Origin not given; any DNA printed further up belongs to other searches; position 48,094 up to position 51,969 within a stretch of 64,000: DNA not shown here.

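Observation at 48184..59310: Tandem array of three ~1,190-aa paralogous secreted dockerin proteins with no recognisable catalytic module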

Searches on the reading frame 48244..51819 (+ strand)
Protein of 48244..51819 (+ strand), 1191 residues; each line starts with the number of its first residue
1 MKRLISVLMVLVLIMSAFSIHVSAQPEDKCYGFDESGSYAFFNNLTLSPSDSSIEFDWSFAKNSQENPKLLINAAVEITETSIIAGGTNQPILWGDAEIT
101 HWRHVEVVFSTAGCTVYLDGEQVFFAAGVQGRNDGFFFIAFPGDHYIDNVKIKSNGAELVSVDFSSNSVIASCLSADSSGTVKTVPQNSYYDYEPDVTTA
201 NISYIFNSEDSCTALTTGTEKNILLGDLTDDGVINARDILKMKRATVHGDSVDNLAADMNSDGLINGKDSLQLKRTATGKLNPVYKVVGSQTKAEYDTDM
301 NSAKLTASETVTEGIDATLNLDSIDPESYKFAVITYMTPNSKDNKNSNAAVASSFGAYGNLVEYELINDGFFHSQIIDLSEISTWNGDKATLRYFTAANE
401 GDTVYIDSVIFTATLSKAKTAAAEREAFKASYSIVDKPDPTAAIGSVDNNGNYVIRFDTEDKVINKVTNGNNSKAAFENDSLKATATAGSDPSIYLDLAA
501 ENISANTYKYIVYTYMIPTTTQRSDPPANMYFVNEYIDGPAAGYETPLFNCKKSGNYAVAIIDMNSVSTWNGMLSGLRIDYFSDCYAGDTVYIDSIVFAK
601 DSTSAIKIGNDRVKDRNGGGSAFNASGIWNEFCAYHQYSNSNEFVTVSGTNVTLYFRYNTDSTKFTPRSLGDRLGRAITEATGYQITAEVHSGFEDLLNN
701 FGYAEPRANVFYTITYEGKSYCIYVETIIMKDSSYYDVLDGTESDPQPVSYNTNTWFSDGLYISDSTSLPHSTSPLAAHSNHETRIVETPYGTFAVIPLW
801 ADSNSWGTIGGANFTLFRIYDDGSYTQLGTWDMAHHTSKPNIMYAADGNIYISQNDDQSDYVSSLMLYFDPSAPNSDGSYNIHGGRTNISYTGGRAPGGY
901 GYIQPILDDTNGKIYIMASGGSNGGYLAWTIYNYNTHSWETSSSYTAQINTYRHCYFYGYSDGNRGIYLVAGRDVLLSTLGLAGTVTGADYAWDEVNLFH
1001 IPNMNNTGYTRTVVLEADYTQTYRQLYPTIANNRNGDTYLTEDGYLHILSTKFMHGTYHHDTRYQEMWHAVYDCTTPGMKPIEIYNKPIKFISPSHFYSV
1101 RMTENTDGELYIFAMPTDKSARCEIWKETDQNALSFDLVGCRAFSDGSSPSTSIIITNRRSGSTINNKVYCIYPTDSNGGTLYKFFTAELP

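Call 3: search_protein_families(library=pfam, proteins=[window:48244-51819:+], max_evalue=1)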
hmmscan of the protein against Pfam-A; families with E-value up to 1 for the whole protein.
window:48244-51819:+ (1191 aa): 2 families
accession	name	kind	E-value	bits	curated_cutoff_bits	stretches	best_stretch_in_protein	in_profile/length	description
PF00404.24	Dockerin_1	-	4e-08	33.8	22.9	1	225-275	1-54/57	Dockerin type I domain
PF13385.13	Laminin_G_3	-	0.0038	17.8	27.6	1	67-131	45-110/151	Concanavalin A-like lectin/glucanases superfamily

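Call 4: search_protein_families(library=ncbifam, proteins=[window:48244-51819:+], max_evalue=1)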
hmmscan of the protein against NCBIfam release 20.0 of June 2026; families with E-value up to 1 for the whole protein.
window:48244-51819:+ (1191 aa): 0 families

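Call 6: search_solved_structures(query=window:48244-51816:+, max_evalue=1, show_alignments=2)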
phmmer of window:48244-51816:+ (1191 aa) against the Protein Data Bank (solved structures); distinct sequences matched with E-value up to 1: 15.
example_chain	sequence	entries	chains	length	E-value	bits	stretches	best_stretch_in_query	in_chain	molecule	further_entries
6kg9_A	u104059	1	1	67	1e-08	37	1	218-276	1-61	And cellulose-binding endoglucanase family 9 CelL ortholog dockerin domain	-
6kgc_B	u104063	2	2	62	1.5e-07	33.1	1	222-276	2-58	And cellulose-binding endoglucanase family 9 CelL ortholog dockerin domain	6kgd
6kge_D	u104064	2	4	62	5.5e-07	31.3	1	222-276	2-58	And cellulose-binding endoglucanase family 9 CelL ortholog dockerin domain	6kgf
1daq_A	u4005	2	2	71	0.00018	23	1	224-278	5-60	ENDOGLUCANASE SS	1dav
2mte_A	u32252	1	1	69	0.00018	23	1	224-278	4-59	Cellulose 1,4-beta-cellobiosidase (reducing end) CelS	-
5lxv_B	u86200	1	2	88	0.00044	21.7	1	216-269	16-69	Carbohydrate-binding protein WP_009985128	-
3ul4_B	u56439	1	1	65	0.00059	21.2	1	223-279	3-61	Cellulosome enzyme, dockerin type I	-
2y3n_B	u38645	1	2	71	0.0016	19.9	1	224-275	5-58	CELLULOSOMAL FAMILY-48 PROCESSIVE GLYCOSIDE HYDROLASE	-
2ccl_B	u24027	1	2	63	0.0056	18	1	223-275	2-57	ENDO-1,4-BETA-XYLANASE Y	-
1ohz_B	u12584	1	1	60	0.095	13.9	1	225-275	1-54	ENDO-1,4-BETA-XYLANASE Y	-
4fl4_A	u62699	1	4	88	0.15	13.3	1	224-275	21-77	Glycoside hydrolase family 9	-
4dh2_B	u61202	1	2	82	0.2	12.9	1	223-276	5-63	Dockerin type 1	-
4agj_A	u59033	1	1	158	0.21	12.8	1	878-936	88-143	CAPSID PROTEIN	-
4agk_A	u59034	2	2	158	0.82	10.8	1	878-936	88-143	CAPSID PROTEIN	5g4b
4uon_A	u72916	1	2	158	0.95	10.6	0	878-936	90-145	CAPSID PROTEASE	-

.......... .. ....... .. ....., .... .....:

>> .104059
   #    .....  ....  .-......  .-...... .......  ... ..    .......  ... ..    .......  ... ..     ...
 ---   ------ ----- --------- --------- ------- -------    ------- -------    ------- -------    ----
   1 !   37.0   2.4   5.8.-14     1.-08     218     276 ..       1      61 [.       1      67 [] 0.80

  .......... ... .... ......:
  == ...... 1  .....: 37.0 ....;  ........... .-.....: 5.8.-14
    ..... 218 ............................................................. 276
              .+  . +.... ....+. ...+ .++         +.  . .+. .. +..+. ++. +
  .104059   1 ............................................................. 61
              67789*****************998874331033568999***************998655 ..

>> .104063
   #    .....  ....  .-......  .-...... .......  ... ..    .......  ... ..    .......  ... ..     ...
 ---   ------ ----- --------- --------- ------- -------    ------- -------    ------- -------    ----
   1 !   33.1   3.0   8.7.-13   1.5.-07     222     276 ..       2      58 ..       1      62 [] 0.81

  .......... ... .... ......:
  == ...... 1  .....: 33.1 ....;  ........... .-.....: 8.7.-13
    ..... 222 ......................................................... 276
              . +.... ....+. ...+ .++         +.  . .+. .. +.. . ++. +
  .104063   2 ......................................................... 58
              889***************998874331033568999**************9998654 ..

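Call 7: find_homologous_proteins(query=window:48244-51816:+, max_evalue=0.001)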
Query window:48244-51816:+ (1191 aa): 13 proteins with E <= 0.001 among 8000 candidates.
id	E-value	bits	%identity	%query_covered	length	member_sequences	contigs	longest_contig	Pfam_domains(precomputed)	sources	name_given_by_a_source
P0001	0.0e+0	2736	100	100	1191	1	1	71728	PF00404.25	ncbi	-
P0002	0.0e+0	1615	58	100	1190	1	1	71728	-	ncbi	-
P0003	0.0e+0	1602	58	100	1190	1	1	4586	-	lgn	-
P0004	0.0e+0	1466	56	99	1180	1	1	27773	-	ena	-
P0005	0.0e+0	1320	52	100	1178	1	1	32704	PF00404.25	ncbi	-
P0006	0.0e+0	1315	51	100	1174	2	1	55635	PF00404.25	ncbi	-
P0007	0.0e+0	1290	50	100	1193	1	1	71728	PF00404.25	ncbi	-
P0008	0.0e+0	1262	50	100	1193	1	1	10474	PF00404.25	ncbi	-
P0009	0.0e+0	1257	49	99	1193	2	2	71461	-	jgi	-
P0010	0.0e+0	1224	48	100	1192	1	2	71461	-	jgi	-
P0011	0.0e+0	1088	44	100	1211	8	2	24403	PF00404.25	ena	-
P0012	0.0e+0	1082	50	83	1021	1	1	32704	PF00404.25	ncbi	-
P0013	0.0e+0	1030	44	99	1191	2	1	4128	PF00404.25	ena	-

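Call 9: find_related_loci(query=window:48244-51816:+, collection=genome_contigs, flank=10000)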
Query window:48244-51816:+ (1191 aa) in genome_contigs; peptide patterns used: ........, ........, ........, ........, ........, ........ (x = any residue, [..] = any of these).
28 stretches matched a pattern, but none encodes a relative of the query by tblastn (E <= 1e-3).

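Call 10: find_encoding_contigs(protein=P0001, flank=10000, max_places=3)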
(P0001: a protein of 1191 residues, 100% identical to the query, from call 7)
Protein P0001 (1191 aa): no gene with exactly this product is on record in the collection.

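Call 11: find_related_loci(query=A2, collection=genome_contigs, flank=10000)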
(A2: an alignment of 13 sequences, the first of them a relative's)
Query A2 (1191 aa) in genome_contigs; peptide patterns used: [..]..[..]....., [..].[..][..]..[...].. (x = any residue, [..] = any of these).
64 stretches matched a pattern; 5 encode a relative of the query (tblastn E <= 1e-3); 5 distinct loci.
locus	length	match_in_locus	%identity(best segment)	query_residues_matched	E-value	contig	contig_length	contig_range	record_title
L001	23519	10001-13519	51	1-1190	0e+0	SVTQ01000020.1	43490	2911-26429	MAG: Oscillospiraceae bacterium isolate SIG699 NODE_19390_length_43490_cov_2.052003, whole genome shotgun sequence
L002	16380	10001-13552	43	1-1185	0e+0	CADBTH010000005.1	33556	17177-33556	MAG: uncultured Ruminococcus sp. isolate RUG14272 genome assembly, contig: RUG14272_asm_5, whole genome shotgun sequence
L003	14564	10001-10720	45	197-612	1e-53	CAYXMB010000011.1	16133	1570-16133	MAG TPA_asm: uncultured Ruminococcus sp. isolate SRP225648_co1_76 genome assembly, contig: NODE_8962_length_16133_cov_4.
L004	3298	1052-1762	37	200-617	2e-38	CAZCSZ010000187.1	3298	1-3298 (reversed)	MAG TPA_asm: uncultured Ruminococcus sp. isolate SRP350583_co2_559 genome assembly, contig: NODE_42739_length_3298_cov_8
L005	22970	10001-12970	41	205-1190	0e+0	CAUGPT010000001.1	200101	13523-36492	MAG TPA_asm: uncultured Eubacteriales bacterium isolate SRR16279955_bin.51_MetaWRAP_v1.3_MAG genome assembly, contig: ER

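Call 57: search_protein_families(library=pfam, proteins=[L005:2386-6270:+, L005:6513-9713:+, L005:9752-12976:+, L002:12-4037:+, L002:4076-6919:-, L001:8357-9802:+, L001:4113-6359:+, L001:14010-15143:+], max_evalue=0.01)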
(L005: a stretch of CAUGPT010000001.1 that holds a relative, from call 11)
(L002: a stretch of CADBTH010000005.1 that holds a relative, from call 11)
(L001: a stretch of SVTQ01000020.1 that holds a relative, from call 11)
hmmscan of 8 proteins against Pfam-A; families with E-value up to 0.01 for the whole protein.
L005:2386-6270:+ (1295 aa): 2 families
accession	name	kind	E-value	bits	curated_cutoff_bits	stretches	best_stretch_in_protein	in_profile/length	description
PF24517.2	CBM96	-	1.3e-11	45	26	1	350-488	9-143/164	Carbohydrate-binding module family 96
PF05593.20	RHS_repeat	-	0.0016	19.2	22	0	792-822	1-31/38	RHS Repeat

L005:6513-9713:+ (1067 aa): 4 families
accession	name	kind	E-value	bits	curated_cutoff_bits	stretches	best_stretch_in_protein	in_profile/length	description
PF13306.12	LRR_5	-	1.9e-89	296.5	27.7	5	479-590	3-113/127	BspA type Leucine rich repeat region (6 copies)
PF00404.24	Dockerin_1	-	2.7e-06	27.9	22.9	1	55-110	1-54/57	Dockerin type I domain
PF13855.12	LRR_8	-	2.7e-06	27.5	27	0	521-561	14-55/61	Leucine rich repeat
PF18656.6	DUF5633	-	0.0068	16.7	23.6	0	246-266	7-27/41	Family of unknown function (DUF5633)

L005:9752-12976:+ (1075 aa): 1 family
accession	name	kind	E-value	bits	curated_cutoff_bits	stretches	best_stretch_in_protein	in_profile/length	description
PF00404.24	Dockerin_1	-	2.5e-06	28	22.9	1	105-162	1-56/57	Dockerin type I domain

L002:12-4037:+ (1342 aa): 8 families
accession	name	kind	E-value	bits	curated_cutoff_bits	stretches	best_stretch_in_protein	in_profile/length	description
PF07733.18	DNA_pol3_alpha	-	2.4e-52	178.5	23.9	2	725-911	2-148/260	Bacterial DNA polymerase III alpha NTPase domain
PF00929.31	RNase_T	-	8.5e-40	137.4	24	1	326-480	1-164/164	Exonuclease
PF02811.25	PHP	-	1.3e-29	104.1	26.4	1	236-590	1-148/164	PHP domain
PF17657.6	DNA_pol3_finger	-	1.7e-16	60.4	22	1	1006-1139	18-152/166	Bacterial DNA polymerase III alpha subunit finger domain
PF14579.12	HHH_6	-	3.6e-11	43.6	25.6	1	1254-1333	4-86/90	Helix-hairpin-helix motif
PF13482.12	RNase_H_2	-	2.8e-05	24.5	22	1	327-459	2-113/165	RNase_H superfamily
PF16473.11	Rv2179c-like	-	7.9e-05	22.9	27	1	326-478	3-171/177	3'-5' exoribonuclease Rv2179c-like domain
PF13263.12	PHP_C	-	0.0083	16.1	21.3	0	620-643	4-27/56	PHP-associated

L002:4076-6919:- (947 aa): 6 families
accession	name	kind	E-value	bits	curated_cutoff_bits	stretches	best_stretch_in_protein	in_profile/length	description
PF00689.26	Cation_ATPase_C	-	1.2e-36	126.6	27.3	1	773-945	2-175/175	Cation transporting ATPase, C-terminus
PF00122.25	E1-E2_ATPase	-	3.1e-36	125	28.1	1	175-391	5-180/181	E1-E2 ATPase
PF00702.32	Hydrolase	-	4e-15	57.1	26.4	1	409-703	2-191/191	haloacid dehalogenase-like hydrolase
PF00690.31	Cation_ATPase_N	-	8.4e-11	41.8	20.4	1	72-126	14-68/69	Cation transporter/ATPase, N-terminus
PF08282.18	Hydrolase_3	-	1.5e-05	25.3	20.9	1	690-735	210-255/255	haloacid dehalogenase-like hydrolase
PF13246.12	Cation_ATPase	-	4.4e-05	23.9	21.7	1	464-528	20-91/91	Cation transport ATPase (P-type)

L001:8357-9802:+ (482 aa): 1 family
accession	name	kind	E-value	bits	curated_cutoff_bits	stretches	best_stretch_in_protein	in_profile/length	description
PF01554.23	MatE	-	1.6e-46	158.4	24.9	2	21-180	1-160/161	MatE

L001:4113-6359:+ (749 aa): 7 families
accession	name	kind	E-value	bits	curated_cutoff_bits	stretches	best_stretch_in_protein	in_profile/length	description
PF13306.12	LRR_5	-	7e-132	433.7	27.7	5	444-569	1-123/127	BspA type Leucine rich repeat region (6 copies)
PF13855.12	LRR_8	-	8.8e-31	105.9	27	1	556-600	11-56/61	Leucine rich repeat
PF00404.24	Dockerin_1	-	5.8e-10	39.7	22.9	1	680-735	2-56/57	Dockerin type I domain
PF12799.13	LRR_4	-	7.3e-10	39.2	27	0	281-312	2-33/44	Leucine Rich repeats (2 copies)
PF23952.1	LRR_EndoS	-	4.3e-07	30.6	27.9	0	486-531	67-113/116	Endo-beta-N-acetylglucosaminidase EndoS LRR domain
PF23247.1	LRR_RPS2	-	0.0053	17.2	27.9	0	500-578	12-103/160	Plant disease resistance protein RPS2-like, leucine-rich repeats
PF24164.1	TMP_N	-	0.0063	17.4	27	0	461-492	48-79/82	Tape measure protein N-terminal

L001:14010-15143:+ (378 aa): 5 families
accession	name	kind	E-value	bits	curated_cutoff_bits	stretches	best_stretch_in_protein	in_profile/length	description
PF01381.28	HTH_3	-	4.7e-11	43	23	1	8-60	1-53/55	Helix-turn-helix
PF13560.12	HTH_31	-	7.7e-09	36.2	27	1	4-59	2-58/64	Helix-turn-helix domain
PF12844.13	HTH_19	-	2.3e-08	34.3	30.2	1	5-63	1-59/64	Helix-turn-helix domain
PF13412.12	HTH_24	-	0.0013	18.7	21.9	1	8-34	9-35/48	Winged helix-turn-helix DNA-binding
PF09840.14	DUF2067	-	0.0018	18.4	24.9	1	219-309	5-94/187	Uncharacterized protein conserved in archaea (DUF2067)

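Call 59: list_cluster_members(proteins=[P0001, P0002, P0007, P0005, P0006, P0008, P0012, P0019, P0164, P0004])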
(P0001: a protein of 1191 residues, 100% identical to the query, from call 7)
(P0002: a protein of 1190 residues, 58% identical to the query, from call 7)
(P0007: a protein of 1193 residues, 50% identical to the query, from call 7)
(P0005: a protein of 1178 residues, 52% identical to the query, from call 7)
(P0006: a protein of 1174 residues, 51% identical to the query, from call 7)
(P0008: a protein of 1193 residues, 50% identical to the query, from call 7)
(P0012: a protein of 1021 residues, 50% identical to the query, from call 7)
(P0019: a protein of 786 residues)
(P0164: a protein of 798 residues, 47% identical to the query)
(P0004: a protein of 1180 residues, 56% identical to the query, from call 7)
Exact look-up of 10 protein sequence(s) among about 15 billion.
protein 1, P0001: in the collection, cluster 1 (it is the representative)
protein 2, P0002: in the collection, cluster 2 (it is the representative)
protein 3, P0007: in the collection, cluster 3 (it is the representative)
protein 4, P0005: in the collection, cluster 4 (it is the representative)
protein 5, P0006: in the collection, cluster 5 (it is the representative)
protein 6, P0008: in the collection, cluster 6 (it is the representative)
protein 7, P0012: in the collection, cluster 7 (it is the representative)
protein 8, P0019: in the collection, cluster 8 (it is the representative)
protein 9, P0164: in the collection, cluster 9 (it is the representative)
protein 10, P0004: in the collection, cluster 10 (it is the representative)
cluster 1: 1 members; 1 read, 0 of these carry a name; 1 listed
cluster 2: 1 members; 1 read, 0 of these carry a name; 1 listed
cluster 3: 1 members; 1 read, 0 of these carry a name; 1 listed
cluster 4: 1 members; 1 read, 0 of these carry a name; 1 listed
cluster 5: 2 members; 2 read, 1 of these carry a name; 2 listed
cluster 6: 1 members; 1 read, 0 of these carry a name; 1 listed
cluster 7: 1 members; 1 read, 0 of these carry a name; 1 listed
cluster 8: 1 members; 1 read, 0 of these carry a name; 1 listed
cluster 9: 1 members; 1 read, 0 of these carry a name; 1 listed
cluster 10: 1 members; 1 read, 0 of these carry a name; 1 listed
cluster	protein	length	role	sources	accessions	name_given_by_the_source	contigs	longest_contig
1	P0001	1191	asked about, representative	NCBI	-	-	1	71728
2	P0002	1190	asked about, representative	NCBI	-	-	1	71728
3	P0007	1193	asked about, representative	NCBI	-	-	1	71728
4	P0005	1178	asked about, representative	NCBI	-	-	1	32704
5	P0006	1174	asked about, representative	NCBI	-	-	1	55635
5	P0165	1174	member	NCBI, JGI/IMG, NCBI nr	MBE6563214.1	MAG: hypothetical protein E7660_05705 [Ruminococcaceae bacterium] | hypothetical protein [Oscillospiraceae bacterium]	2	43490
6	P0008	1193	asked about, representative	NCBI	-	-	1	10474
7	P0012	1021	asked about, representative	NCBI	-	-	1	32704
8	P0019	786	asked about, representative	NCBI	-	-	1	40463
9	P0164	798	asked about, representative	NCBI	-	-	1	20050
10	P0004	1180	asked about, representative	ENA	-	-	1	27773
